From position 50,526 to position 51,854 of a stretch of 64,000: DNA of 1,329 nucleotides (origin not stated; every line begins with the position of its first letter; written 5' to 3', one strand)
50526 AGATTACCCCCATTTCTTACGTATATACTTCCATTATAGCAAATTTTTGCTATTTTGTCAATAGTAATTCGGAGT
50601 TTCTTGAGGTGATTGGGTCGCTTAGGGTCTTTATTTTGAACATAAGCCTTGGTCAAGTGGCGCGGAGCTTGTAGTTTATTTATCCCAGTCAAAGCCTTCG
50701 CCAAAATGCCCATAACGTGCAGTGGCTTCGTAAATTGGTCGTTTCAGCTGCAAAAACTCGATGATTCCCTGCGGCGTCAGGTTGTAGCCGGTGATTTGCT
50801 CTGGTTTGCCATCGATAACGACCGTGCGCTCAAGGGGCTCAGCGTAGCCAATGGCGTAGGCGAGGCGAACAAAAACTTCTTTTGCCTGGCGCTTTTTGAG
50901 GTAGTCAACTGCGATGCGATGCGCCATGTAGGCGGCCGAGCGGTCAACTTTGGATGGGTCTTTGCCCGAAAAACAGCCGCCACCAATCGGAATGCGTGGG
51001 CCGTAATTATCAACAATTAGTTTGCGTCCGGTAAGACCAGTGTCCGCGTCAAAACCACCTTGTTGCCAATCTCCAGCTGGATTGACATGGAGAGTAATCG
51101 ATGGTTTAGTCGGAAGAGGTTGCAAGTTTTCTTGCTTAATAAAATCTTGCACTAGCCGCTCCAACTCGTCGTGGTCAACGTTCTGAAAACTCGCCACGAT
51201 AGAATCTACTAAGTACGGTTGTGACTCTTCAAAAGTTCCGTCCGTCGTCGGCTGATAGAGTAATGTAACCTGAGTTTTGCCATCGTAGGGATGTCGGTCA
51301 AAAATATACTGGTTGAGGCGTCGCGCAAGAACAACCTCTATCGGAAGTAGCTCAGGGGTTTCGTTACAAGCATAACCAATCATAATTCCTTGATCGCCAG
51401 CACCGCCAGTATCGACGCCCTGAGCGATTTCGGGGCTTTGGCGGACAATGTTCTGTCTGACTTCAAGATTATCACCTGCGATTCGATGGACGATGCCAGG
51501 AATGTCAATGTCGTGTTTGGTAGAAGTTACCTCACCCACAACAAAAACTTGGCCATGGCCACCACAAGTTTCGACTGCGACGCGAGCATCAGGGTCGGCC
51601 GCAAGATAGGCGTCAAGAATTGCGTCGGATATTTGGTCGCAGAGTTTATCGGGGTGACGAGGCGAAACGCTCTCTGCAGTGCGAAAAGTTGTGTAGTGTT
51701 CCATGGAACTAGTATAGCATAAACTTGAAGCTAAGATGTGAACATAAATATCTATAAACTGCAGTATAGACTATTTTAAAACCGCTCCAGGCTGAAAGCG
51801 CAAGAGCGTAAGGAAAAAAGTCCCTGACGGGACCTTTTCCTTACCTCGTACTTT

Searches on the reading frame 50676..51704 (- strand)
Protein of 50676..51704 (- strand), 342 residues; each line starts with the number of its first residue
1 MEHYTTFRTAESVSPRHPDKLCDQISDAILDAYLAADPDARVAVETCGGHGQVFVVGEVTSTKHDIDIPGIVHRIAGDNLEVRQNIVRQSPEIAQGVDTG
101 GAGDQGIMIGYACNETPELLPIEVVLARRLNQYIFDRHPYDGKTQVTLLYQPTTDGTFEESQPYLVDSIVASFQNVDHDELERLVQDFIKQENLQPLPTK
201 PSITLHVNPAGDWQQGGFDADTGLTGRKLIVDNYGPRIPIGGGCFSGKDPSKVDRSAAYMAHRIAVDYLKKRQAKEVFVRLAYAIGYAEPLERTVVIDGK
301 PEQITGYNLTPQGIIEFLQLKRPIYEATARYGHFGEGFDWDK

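Call 42: search_protein_families(library=pfam, proteins=[window:50676-51704:-], max_evalue=0.001)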
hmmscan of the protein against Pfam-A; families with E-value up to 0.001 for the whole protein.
window:50676-51704:- (342 aa): 3 families
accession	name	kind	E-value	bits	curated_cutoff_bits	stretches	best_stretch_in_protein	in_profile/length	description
PF02773.21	S-AdoMet_synt_C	-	1.9e-37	128.7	25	1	216-342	2-138/138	S-adenosylmethionine synthetase, C-terminal domain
PF00438.25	S-AdoMet_synt_N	-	9.4e-23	81.1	33.1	1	7-74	3-69/99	S-adenosylmethionine synthetase, N-terminal domain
PF02772.21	S-AdoMet_synt_M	-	1.7e-20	73.8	29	1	101-212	3-119/120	S-adenosylmethionine synthetase, central domain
